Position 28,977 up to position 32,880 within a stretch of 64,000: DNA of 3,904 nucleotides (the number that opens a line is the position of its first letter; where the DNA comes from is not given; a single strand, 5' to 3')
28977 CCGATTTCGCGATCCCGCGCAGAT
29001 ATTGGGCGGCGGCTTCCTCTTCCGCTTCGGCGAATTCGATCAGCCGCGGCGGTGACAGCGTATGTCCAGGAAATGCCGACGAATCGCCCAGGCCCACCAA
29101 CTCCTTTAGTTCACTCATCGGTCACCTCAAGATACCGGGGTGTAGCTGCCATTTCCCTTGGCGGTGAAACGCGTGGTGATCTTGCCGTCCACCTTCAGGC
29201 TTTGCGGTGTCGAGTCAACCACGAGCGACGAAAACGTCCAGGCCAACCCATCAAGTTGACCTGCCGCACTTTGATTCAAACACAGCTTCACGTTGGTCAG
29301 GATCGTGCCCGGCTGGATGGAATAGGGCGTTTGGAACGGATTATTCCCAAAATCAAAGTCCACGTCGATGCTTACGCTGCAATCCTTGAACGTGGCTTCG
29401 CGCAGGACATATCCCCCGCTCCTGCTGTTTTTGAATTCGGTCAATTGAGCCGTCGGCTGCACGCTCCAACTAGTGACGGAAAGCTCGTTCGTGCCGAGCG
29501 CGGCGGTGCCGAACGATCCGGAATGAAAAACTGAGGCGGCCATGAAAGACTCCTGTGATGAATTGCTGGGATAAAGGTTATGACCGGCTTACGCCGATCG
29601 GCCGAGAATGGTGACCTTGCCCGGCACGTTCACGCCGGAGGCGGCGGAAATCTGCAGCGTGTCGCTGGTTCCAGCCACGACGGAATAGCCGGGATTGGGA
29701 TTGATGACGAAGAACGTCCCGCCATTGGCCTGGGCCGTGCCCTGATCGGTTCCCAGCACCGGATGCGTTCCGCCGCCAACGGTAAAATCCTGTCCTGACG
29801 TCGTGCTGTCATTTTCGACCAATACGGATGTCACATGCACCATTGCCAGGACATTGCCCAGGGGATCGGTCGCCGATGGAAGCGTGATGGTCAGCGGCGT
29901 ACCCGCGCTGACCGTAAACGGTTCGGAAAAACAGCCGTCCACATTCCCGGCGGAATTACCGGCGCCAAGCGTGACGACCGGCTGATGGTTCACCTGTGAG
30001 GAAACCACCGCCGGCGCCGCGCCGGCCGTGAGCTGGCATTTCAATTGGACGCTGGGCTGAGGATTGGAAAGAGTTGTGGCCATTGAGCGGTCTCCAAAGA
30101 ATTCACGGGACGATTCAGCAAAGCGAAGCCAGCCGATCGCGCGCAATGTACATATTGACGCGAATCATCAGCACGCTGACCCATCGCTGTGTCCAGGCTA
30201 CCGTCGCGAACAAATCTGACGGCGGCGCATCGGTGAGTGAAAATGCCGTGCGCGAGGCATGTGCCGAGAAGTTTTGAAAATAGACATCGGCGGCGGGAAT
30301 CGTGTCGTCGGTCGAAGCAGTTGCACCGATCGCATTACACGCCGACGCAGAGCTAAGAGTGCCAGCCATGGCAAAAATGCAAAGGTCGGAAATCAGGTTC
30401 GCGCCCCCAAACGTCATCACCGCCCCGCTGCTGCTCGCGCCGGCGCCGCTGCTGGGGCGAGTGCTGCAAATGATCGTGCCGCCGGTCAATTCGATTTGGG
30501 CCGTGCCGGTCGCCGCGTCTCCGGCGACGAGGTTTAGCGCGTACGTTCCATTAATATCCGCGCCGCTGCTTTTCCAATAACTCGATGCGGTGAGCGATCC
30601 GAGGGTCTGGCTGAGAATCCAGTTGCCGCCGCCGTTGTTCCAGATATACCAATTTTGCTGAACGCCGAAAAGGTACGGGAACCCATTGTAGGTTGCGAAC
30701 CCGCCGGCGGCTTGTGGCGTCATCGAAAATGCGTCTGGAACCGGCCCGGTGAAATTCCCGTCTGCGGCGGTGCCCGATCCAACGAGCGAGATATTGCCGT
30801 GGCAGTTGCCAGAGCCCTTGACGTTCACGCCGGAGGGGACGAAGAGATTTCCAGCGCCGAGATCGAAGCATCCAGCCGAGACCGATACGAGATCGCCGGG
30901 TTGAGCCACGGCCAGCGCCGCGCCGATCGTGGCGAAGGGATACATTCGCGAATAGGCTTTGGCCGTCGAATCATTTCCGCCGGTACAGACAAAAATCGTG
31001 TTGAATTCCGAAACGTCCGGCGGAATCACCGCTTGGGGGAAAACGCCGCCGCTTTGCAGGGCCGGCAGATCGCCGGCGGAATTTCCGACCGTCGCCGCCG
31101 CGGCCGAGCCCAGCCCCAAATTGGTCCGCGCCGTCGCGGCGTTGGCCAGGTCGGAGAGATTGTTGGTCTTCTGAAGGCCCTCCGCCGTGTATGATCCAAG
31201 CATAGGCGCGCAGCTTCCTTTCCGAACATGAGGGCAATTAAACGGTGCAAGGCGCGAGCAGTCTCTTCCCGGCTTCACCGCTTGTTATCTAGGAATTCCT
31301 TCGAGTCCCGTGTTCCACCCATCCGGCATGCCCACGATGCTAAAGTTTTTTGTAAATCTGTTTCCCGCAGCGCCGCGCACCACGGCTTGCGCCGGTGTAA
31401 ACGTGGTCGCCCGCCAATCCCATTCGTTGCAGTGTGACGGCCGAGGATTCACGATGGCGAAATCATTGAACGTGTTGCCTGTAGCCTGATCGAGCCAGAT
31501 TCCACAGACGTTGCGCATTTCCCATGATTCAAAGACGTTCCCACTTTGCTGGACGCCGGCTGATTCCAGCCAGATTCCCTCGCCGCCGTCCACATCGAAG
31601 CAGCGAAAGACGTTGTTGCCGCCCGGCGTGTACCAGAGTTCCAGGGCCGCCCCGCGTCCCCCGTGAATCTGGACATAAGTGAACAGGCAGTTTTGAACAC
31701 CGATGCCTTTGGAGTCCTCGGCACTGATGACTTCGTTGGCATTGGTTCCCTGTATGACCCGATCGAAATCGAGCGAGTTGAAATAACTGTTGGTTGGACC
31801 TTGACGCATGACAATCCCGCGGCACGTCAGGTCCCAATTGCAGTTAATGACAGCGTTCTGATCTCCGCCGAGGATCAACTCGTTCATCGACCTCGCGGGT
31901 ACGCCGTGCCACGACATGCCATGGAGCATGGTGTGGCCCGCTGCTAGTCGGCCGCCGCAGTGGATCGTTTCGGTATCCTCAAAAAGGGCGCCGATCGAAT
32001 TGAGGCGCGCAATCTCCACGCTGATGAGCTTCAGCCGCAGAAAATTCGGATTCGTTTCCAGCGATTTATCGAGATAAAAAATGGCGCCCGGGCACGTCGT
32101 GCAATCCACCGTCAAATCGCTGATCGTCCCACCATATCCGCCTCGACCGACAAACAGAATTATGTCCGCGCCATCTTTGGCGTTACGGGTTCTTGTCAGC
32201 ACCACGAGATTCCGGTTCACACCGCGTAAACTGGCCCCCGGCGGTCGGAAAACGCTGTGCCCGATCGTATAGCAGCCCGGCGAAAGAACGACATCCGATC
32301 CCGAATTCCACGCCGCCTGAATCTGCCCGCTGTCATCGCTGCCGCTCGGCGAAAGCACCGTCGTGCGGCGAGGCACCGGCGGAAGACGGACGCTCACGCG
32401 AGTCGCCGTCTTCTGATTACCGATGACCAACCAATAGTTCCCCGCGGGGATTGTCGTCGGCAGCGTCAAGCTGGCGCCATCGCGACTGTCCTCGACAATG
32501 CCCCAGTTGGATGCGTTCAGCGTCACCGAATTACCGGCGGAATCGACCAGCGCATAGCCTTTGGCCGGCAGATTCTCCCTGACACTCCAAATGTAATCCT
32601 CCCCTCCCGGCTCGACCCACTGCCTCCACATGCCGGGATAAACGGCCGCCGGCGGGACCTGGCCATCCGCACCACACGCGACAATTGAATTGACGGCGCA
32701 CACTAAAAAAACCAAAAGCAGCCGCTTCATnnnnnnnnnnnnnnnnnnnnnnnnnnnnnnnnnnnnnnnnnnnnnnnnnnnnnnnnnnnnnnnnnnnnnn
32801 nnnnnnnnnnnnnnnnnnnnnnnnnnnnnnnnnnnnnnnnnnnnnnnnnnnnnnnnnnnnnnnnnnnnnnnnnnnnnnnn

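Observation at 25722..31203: Capsid-less siphovirus/GTA-like tail gene module between housekeeping operons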

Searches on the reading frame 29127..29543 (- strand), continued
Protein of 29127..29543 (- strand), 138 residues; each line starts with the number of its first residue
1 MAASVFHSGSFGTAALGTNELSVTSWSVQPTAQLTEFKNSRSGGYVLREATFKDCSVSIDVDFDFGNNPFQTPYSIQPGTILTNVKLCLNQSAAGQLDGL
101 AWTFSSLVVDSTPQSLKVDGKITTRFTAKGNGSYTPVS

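Call 71: search_protein_families(library=phrogs, proteins=[L011:16341-16598:+, L009:11825-13084:+, L011:15838-16344:+], max_evalue=0.1)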
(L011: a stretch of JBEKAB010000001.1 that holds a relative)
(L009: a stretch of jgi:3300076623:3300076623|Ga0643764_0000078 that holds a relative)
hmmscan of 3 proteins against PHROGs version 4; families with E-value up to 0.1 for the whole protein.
L011:16341-16598:+ (85 aa): 1 family
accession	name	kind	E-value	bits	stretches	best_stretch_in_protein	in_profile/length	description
phrog_36492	-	unknown function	0.014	16.5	1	57-84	16-42/80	-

L009:11825-13084:+ (419 aa): 0 families

L011:15838-16344:+ (168 aa): 0 families

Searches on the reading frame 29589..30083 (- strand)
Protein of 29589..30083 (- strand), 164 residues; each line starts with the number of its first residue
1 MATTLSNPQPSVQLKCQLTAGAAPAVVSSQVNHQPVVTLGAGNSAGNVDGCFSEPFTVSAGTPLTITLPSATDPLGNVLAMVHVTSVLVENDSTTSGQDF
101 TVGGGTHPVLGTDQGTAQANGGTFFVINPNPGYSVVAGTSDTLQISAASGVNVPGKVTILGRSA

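Call 5: search_protein_families(library=pfam, proteins=[window:29589-30083:-], max_evalue=1)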
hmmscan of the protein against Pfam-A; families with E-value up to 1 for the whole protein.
window:29589-30083:- (164 aa): 0 families

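Call 6: search_protein_families(library=phrogs, proteins=[window:29589-30083:-], max_evalue=1)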
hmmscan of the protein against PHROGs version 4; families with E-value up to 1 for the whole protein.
window:29589-30083:- (164 aa): 1 family
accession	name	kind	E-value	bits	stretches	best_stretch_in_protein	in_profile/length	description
phrog_22694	-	unknown function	1.7e-10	42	1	8-164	7-170/170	-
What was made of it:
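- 29589..30083 (-): g164, a beta-rich protein directly upstream of the tube gene. By position it is a neck or tail-terminator candidate; this is not verified. phrog_22694 (unknown function) 1.7e-10 (call 6).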

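Call 11: search_protein_families(library=ncbifam, proteins=[window:29589-30083:-], max_evalue=1)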
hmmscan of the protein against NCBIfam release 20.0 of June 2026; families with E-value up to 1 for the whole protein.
window:29589-30083:- (164 aa): 0 families

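Call 62: search_solved_structures(query=A5, max_evalue=10)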
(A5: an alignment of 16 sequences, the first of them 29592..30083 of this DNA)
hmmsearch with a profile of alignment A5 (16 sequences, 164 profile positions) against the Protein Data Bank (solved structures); distinct sequences matched with E-value up to 10: 1.
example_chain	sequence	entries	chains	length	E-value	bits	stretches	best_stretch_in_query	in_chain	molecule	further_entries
5x7g_A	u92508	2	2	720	0.082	16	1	39-111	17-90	Cycloisomaltooligosaccharide glucanotransferase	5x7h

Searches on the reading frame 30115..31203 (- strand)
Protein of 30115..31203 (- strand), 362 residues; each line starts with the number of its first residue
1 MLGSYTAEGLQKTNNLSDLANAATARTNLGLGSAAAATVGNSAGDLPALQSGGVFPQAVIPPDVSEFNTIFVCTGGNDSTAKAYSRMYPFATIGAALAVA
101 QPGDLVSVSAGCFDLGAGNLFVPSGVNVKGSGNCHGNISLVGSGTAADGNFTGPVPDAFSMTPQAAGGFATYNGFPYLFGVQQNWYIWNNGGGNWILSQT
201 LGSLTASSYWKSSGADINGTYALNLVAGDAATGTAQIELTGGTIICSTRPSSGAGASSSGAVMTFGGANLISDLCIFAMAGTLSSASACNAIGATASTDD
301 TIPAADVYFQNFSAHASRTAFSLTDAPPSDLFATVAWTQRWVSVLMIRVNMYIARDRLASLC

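Call 5: search_protein_families(library=pfam, proteins=[window:30115-31203:-], max_evalue=1)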
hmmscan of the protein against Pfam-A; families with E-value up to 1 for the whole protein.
window:30115-31203:- (362 aa): 2 families
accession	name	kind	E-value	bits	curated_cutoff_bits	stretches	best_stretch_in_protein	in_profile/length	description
PF07602.17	DUF1565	-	1.4e-05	25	20.3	1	75-146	2-75/257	Protein of unknown function (DUF1565)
PF13517.12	FG-GAP_3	-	0.48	11.5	26.9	0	182-219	14-53/61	FG-GAP-like repeat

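Call 6: search_protein_families(library=phrogs, proteins=[window:30115-31203:-], max_evalue=1)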
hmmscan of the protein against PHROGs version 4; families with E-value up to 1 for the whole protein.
window:30115-31203:- (362 aa): 5 families
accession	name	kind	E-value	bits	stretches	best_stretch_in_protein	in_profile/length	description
phrog_2282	-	tail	2.4e-06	27.9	1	7-41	188-222/547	tail fiber protein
phrog_1980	-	tail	0.00078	19.8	1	7-200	188-282/449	tail fiber protein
phrog_158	-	tail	0.012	16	1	7-34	291-318/376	major tail protein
phrog_22284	-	tail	0.013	14.4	1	10-38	729-757/1236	tail fiber protein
phrog_4465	-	tail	0.085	13.1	1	10-35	76-101/342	tail fiber protein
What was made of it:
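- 30193..31203 (-): Fibre-derived part (aa 1-337) of the chimeric 362-aa ORF. It has an N-terminal tail-fibre motif (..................) and a weak DUF1565/beta-helix match. PHROG tail fiber 2.4e-6 on aa 7-41 and DUF1565 1.4e-5 (calls 5, 6).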

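Call 11: search_protein_families(library=ncbifam, proteins=[window:30115-31203:-], max_evalue=1)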
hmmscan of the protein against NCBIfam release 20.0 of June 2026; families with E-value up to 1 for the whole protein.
window:30115-31203:- (362 aa): 1 family
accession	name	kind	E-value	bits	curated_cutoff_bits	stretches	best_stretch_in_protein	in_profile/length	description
NF047854.1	LIC10774_subfam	equivalog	1.1e-05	24.5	380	1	70-142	61-133/358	LIC10774/LIC10365 family surface protein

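Call 73: find_homologous_proteins(query=window:30115-31203:-, max_evalue=0.001)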
Query window:30115-31203:- (362 aa): 110 proteins with E <= 0.001 among 8000 candidates.
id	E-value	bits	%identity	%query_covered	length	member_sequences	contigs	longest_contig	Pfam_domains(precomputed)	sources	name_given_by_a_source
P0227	6.5e-232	787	100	100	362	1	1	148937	PF07602.18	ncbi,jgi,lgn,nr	ncbi:MAG TPA: DUF1565 domain-containing protein [Tepidisphaeraceae bacterium]|jgi:hypothetical prote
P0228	9.7e-30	122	59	10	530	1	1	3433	-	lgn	-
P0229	3.7e-29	120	89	7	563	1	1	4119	-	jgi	jgi:hypothetical protein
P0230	1.3e-26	112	71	9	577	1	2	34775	-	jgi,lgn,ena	-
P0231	2.3e-25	108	62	11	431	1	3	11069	-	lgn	-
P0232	1.7e-19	88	57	11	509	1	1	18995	-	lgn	-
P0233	2.2e-17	81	67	11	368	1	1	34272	-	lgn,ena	-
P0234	4.0e-17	81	92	7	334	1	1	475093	-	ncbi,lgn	-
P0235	4.3e-17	80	92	7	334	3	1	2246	-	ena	-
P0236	1.4e-15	76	71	9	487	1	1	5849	-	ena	-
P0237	9.9e-14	69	76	9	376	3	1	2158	PF26209.2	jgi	jgi:hypothetical protein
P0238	1.9e-13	69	66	10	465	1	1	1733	PF12571.14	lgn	-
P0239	3.2e-13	68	60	12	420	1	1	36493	-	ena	-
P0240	3.8e-13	68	96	7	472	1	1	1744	-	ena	-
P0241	1.7e-12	65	55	13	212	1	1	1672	-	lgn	-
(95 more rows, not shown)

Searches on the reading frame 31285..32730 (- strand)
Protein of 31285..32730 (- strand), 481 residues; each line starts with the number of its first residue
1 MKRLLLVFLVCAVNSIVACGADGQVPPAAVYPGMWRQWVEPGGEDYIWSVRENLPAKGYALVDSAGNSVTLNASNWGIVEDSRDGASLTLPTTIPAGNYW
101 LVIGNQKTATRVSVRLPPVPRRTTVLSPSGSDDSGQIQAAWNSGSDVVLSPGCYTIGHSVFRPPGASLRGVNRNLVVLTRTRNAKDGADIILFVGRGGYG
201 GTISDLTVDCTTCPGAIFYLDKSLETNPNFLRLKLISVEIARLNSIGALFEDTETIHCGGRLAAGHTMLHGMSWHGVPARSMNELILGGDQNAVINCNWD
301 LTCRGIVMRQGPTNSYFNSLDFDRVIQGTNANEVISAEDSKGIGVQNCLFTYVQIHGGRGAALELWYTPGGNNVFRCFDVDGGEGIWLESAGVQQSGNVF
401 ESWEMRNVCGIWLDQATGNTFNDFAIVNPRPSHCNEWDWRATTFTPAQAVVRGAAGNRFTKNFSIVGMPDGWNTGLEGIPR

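Call 5: search_protein_families(library=pfam, proteins=[window:31285-32730:-], max_evalue=1)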
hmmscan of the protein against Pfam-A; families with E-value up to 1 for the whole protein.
window:31285-32730:- (481 aa): 0 families

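Call 6: search_protein_families(library=phrogs, proteins=[window:31285-32730:-], max_evalue=1)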
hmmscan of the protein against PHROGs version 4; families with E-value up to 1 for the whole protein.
window:31285-32730:- (481 aa): 2 families
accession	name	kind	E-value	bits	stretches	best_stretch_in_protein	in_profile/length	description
phrog_29936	-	unknown function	0.07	14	0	285-335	29-82/106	-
phrog_32940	-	unknown function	0.44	11.3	0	461-474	11-24/29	-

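Call 11: search_protein_families(library=ncbifam, proteins=[window:31285-32730:-], max_evalue=1)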
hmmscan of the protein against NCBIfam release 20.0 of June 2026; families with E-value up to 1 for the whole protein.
window:31285-32730:- (481 aa): 0 families
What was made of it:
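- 31285..32730 (-): w481, a signal-peptide-bearing protein, variable. No family hit (calls 5, 6, 11).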
